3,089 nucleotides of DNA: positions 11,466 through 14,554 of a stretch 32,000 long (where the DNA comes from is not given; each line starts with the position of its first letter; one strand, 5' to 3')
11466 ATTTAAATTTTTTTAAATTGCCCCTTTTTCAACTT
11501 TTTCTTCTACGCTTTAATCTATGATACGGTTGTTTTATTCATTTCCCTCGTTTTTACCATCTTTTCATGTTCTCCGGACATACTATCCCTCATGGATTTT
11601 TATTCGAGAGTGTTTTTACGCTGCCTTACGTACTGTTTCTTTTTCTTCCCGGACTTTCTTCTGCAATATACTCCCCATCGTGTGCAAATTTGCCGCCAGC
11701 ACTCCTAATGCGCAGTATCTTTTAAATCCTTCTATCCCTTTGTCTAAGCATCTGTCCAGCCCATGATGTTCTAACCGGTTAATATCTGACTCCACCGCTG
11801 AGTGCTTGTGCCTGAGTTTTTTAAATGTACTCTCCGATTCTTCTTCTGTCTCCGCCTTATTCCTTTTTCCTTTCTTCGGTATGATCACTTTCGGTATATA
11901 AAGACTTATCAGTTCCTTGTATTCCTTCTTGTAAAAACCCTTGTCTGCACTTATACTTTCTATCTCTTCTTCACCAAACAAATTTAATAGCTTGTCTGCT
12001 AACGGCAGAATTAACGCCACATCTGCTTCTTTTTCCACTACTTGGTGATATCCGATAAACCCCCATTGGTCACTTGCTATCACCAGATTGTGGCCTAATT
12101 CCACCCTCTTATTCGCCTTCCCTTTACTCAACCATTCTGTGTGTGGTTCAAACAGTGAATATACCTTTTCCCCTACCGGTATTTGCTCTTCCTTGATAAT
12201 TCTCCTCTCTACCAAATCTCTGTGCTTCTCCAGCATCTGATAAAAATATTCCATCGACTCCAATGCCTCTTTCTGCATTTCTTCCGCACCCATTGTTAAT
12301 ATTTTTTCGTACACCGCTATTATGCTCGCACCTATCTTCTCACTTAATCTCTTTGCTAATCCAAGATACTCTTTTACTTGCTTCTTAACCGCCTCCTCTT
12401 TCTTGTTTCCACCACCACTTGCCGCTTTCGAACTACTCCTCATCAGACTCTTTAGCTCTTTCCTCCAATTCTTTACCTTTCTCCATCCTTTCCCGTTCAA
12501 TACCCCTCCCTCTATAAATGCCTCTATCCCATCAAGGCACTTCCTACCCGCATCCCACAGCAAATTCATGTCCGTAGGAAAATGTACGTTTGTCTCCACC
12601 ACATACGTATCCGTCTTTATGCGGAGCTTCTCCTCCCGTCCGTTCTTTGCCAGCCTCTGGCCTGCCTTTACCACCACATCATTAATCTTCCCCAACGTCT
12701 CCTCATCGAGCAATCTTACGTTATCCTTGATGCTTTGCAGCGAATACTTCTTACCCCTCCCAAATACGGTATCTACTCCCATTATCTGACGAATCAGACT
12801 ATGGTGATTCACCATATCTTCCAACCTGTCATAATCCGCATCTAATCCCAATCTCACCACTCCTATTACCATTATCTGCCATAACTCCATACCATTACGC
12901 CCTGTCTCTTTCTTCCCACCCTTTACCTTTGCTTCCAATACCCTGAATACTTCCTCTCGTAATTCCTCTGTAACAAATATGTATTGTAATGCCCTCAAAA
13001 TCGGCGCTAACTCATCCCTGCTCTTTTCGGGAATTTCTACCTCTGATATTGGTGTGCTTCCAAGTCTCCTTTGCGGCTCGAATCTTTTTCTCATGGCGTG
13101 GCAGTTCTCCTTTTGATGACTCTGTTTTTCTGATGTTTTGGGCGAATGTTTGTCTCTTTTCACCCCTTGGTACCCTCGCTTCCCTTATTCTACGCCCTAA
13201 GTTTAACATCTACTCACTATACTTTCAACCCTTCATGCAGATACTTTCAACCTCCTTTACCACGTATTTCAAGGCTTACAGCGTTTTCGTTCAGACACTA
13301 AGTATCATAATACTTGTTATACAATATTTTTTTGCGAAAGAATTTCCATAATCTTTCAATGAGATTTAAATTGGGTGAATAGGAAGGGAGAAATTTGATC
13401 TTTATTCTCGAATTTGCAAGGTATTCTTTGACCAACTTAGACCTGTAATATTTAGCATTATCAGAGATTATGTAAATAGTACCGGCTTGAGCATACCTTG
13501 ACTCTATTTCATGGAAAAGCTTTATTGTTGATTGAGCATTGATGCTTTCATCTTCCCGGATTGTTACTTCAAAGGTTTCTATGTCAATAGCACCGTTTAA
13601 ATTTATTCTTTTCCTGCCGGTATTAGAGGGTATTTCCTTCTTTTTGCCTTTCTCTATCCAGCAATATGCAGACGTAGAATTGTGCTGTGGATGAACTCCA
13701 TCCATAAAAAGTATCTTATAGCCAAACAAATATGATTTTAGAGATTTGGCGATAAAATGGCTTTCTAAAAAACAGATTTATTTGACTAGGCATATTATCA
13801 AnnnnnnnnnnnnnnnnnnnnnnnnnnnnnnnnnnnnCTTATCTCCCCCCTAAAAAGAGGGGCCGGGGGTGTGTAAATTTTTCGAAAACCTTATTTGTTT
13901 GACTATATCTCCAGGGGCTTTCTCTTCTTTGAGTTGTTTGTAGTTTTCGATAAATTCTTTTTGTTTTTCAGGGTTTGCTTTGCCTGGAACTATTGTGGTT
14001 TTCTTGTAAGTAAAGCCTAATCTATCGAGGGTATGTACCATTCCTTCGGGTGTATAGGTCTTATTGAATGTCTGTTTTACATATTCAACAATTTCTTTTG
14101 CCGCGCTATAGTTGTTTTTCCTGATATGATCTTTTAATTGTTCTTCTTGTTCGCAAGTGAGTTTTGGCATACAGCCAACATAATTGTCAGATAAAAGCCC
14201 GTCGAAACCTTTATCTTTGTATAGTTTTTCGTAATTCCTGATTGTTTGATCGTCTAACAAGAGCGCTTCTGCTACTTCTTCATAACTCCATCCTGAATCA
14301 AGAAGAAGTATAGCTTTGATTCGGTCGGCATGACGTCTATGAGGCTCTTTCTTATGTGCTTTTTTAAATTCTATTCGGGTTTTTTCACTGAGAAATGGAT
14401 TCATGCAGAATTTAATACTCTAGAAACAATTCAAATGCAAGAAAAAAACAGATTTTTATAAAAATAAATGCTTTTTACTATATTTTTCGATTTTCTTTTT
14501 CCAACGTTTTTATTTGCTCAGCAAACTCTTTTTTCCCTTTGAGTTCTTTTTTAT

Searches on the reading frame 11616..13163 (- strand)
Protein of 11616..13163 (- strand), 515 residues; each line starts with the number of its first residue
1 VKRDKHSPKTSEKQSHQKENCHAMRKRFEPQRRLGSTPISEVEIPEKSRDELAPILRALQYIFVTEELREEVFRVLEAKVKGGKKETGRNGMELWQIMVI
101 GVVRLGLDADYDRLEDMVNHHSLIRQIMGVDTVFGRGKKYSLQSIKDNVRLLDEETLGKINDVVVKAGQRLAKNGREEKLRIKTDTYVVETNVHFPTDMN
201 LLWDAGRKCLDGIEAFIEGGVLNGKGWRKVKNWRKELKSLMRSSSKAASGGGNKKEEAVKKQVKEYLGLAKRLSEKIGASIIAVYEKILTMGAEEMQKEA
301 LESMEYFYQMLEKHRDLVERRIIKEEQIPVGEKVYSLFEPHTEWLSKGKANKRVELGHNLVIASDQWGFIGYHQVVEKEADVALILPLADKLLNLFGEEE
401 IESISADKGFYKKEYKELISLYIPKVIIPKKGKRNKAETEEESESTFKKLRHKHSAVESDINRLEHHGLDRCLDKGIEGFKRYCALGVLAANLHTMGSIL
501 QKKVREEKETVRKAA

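Call 19: search_protein_families(library=pfam, proteins=[window:11616-13163:-], max_evalue=0.001)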
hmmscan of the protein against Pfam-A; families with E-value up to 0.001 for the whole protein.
window:11616-13163:- (515 aa): 1 family
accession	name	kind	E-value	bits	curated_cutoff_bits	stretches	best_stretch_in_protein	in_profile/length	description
PF01609.27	DDE_Tnp_1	-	1.3e-05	25.5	23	1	341-493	19-200/200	Transposase DDE domain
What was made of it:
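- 11404..14404 (-): IS630-family element (HTH ORF 13850-14404, DDE_3 ORF 13298-13729) interrupted by an IS4-like element (11404-13310, 28-nt terminal inverted repeats), immediately downstream of MES (context). Pfam results in call 19.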

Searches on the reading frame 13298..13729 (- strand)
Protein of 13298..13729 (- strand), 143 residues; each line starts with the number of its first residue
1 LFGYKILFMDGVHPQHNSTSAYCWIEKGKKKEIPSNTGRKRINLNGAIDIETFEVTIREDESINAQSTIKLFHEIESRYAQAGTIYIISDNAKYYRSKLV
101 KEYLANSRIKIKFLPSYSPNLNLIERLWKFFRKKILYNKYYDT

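Call 19: search_protein_families(library=pfam, proteins=[window:13298-13729:-], max_evalue=0.001)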
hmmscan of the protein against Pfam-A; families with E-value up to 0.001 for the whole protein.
window:13298-13729:- (143 aa): 2 families
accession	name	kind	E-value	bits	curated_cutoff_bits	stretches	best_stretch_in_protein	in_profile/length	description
PF13358.12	DDE_3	-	3.4e-30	105.3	28.6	1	6-142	2-140/146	DDE superfamily endonuclease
PF20288.3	MC2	-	0.00028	21.2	26.9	1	41-114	46-119/145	ABC-three component (ABC-3C) system Middle Component 2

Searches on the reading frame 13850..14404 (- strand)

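Call 19: search_protein_families(library=pfam, proteins=[window:13850-14404:-], max_evalue=0.001)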
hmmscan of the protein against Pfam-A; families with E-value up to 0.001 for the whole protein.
window:13850-14404:- (184 aa): 7 families
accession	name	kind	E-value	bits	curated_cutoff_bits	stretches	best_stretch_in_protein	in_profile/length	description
PF13592.12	HTH_33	-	2.5e-15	56.3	25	1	102-155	7-60/60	Winged helix-turn helix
PF13551.12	HTH_29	-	1.6e-09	38.1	28.1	1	28-88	1-64/64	Winged helix-turn helix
PF13384.12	HTH_23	-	1.1e-07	31.9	24.6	1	24-71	3-50/50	Homeodomain-like domain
PF13518.12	HTH_28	-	1.3e-06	28.8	25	1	28-71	2-45/52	Helix-turn-helix domain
PF13565.12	HTH_32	-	3.6e-06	27.8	33.7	0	54-119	1-66/73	Homeodomain-like domain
PF06056.18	Terminase_5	-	0.00087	19.6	20.3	0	28-70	3-45/58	Putative ATPase subunit of terminase (gpP-like)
PF08822.17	DUF1804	-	0.00089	19.6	29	0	37-149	18-124/164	Protein of unknown function (DUF1804)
